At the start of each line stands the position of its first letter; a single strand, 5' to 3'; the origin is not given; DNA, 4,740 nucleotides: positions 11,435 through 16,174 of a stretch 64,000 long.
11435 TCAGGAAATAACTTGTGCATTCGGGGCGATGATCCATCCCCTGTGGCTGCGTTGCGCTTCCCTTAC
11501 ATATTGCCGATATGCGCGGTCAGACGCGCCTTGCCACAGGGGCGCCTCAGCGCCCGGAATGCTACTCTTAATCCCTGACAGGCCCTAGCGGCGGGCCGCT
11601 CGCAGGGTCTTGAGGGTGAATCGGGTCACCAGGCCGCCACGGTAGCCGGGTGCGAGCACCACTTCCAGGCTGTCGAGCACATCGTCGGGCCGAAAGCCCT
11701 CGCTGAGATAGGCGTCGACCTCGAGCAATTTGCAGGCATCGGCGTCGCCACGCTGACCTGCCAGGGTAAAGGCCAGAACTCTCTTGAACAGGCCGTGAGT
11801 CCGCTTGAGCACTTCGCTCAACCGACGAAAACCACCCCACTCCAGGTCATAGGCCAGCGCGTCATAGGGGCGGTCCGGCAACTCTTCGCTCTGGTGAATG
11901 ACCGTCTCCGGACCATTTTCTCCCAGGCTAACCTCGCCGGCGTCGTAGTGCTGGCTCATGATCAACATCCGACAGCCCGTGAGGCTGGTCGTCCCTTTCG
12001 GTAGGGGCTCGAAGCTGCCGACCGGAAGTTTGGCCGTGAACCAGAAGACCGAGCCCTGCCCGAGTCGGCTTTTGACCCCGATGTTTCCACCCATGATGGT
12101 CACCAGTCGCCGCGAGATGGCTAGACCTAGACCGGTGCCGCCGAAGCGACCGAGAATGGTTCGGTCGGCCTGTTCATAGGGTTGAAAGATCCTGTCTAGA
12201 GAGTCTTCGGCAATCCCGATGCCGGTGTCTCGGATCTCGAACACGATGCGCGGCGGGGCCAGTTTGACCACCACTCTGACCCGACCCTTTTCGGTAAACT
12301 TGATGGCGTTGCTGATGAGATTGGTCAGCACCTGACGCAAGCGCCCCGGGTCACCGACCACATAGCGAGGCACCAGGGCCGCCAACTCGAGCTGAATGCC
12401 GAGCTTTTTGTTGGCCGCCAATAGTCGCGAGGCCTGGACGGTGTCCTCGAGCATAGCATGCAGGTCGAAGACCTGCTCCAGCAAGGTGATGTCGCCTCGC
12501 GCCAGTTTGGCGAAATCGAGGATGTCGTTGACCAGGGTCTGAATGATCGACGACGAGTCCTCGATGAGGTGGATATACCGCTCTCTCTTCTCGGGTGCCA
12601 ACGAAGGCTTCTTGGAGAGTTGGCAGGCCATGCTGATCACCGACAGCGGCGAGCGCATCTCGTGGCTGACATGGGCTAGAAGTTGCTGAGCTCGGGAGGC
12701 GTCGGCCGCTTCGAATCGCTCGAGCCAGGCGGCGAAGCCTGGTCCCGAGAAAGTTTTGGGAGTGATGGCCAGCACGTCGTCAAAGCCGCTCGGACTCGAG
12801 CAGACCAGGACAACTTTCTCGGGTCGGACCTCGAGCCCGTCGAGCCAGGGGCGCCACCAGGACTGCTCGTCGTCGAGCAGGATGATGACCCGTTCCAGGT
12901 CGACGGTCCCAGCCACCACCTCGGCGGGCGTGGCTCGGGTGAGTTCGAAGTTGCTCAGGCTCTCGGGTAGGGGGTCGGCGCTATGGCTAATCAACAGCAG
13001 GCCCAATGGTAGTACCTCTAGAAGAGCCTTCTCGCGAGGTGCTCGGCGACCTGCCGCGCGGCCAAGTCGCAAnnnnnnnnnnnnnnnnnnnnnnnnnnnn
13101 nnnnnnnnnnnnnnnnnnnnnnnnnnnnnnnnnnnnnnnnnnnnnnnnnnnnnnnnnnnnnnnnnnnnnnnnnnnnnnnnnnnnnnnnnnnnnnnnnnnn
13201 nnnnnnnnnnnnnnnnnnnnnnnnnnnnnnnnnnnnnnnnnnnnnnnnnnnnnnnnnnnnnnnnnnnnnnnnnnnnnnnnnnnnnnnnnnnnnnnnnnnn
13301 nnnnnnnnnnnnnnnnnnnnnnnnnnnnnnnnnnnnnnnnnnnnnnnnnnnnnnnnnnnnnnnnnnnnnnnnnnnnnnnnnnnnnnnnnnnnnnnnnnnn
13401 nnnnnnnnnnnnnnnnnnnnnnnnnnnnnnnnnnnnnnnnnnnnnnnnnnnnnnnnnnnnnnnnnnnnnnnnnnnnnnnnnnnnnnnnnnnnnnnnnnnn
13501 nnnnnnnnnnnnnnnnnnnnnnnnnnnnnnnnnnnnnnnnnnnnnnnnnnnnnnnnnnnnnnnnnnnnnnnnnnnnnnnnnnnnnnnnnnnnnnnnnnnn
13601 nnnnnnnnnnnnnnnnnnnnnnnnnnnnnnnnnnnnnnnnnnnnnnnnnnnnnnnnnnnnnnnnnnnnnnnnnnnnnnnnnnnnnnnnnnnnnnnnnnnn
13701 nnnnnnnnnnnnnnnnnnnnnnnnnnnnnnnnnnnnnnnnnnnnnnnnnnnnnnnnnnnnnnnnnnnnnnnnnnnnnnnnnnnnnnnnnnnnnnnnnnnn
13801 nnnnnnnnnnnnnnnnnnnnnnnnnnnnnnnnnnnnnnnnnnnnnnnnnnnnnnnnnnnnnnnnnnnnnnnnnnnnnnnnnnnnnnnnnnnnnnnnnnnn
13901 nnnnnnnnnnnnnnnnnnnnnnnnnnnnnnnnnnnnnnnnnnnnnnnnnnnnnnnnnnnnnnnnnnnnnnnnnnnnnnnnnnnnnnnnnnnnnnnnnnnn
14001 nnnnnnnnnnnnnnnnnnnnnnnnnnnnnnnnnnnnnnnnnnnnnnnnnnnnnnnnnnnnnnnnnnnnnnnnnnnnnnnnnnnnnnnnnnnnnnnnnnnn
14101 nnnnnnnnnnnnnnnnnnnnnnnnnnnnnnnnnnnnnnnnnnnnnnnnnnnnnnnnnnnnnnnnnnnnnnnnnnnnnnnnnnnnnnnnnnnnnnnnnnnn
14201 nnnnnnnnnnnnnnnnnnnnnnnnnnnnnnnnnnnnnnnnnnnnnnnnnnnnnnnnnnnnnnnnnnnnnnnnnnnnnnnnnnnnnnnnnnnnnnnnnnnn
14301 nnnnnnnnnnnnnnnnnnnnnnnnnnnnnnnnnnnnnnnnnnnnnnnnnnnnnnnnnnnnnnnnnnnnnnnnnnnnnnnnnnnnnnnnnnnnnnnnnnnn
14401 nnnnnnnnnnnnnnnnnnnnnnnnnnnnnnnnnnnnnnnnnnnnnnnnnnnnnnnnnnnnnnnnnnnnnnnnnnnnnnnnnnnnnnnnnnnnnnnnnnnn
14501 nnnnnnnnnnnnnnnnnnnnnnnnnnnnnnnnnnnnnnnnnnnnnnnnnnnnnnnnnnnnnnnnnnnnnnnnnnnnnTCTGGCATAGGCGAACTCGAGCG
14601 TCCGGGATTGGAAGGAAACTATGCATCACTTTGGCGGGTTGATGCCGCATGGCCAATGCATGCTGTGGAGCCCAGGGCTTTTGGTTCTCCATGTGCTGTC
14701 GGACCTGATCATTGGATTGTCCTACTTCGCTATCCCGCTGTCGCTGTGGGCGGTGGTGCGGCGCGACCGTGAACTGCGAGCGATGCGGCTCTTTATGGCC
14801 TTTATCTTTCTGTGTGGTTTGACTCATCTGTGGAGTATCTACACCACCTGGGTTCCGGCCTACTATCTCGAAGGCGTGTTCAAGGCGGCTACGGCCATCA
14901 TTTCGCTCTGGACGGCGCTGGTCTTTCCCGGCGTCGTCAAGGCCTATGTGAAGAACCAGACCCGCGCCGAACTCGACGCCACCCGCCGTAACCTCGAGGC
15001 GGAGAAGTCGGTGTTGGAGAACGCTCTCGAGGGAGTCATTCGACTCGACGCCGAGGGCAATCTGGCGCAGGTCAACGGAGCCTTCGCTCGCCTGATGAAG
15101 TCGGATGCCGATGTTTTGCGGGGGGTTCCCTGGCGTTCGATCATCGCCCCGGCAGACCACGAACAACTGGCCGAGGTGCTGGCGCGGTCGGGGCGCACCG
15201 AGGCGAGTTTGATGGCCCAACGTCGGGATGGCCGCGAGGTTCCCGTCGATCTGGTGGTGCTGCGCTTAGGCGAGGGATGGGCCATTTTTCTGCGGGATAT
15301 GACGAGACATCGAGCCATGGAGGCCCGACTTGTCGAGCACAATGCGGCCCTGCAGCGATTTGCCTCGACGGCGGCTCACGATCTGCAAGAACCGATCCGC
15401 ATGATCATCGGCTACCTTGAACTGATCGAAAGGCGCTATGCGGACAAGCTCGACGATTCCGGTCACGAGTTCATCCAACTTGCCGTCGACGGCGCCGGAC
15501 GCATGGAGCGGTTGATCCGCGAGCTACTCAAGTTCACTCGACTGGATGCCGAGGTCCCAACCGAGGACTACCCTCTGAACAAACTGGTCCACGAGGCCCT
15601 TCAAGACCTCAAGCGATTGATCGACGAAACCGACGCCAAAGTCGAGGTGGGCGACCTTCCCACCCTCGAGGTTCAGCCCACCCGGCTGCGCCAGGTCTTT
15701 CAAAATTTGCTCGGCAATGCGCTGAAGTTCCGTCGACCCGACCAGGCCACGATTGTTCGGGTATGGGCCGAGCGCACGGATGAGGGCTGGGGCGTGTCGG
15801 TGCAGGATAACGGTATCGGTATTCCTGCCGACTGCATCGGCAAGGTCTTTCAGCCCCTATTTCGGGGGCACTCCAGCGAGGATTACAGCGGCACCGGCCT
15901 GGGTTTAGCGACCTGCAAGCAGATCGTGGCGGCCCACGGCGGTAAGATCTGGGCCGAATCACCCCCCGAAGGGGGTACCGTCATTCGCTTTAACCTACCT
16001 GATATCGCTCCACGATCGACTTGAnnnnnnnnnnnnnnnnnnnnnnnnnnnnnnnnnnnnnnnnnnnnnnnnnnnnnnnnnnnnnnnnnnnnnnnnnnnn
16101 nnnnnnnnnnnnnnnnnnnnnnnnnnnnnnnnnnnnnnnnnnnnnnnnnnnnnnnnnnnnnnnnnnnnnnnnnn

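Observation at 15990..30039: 14-kb translationally coupled chemosensory operon with multiple kinases and an HD-GYP output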

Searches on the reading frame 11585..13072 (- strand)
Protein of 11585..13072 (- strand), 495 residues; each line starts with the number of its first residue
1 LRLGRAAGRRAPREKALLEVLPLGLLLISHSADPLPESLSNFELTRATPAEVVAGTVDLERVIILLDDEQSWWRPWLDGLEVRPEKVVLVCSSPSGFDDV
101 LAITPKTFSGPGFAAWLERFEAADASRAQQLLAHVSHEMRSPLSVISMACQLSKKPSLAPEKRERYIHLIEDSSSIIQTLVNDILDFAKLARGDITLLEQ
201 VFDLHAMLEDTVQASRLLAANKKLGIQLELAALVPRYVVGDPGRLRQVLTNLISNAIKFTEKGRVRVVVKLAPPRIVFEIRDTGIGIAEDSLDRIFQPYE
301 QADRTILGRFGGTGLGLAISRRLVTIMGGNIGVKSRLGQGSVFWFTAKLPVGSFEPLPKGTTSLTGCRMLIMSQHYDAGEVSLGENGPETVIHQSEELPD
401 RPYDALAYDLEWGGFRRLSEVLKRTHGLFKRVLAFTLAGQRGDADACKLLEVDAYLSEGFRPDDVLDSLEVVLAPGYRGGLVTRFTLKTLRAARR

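Call 5: search_protein_families(library=pfam, proteins=[window:11585-13072:-], max_evalue=0.01)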
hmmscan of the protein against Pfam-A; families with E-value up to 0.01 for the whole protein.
window:11585-13072:- (495 aa): 3 families
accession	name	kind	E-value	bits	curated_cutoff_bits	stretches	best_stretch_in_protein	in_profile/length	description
PF02518.31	HATPase_c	-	1.2e-28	100.2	26.4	1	240-349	1-109/111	Histidine kinase-, DNA gyrase B-, and HSP90-like ATPase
PF00512.31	HisKA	-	2.2e-16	60.1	26.9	1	129-191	3-64/66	His Kinase A (phospho-acceptor) domain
PF13581.12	HATPase_c_2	-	0.0036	17.7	27.4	1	249-324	40-109/127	Histidine kinase-like ATPase domain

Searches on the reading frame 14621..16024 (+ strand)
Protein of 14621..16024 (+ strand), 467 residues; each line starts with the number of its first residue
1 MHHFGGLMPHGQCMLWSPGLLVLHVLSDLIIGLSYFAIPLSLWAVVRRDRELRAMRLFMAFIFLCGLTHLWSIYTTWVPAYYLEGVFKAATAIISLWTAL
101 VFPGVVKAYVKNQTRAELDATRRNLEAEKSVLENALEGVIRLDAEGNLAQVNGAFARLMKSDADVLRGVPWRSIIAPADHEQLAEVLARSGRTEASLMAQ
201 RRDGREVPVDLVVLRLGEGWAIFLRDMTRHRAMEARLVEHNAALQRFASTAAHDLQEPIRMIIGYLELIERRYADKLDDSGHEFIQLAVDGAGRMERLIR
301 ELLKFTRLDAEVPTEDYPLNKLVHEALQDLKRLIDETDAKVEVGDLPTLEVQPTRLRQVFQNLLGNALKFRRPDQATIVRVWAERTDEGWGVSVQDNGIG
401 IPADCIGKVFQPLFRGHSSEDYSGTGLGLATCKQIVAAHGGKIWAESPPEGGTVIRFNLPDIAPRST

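Call 5: search_protein_families(library=pfam, proteins=[window:14621-16024:+], max_evalue=0.01)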
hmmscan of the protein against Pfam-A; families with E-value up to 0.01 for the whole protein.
window:14621-16024:+ (467 aa): 8 families
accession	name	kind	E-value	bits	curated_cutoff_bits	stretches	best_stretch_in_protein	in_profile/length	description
PF02518.31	HATPase_c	-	4e-29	101.7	26.4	1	353-460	3-108/111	Histidine kinase-, DNA gyrase B-, and HSP90-like ATPase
PF25487.1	ETR1_N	-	1.7e-25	89.5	27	1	20-106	2-91/97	Ethylene receptor 1-like, N-terminal domain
PF00512.31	HisKA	-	1.6e-12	47.7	26.9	1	244-311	2-66/66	His Kinase A (phospho-acceptor) domain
PF08448.16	PAS_4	-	2.5e-07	31.4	23.1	1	133-231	2-109/110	PAS fold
PF13426.13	PAS_9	-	9.9e-07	29.4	27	1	140-228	5-102/103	PAS domain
PF13188.13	PAS_8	-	0.00072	19.8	21.8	1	130-174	5-46/65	PAS domain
PF24820.1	Diguanyl_cycl_sensor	-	0.0031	17.9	28.1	1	135-200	5-70/109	Diguanylate cyclase-like sensor domain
PF12860.13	PAS_7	-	0.0033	18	27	0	132-185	1-55/115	PAS fold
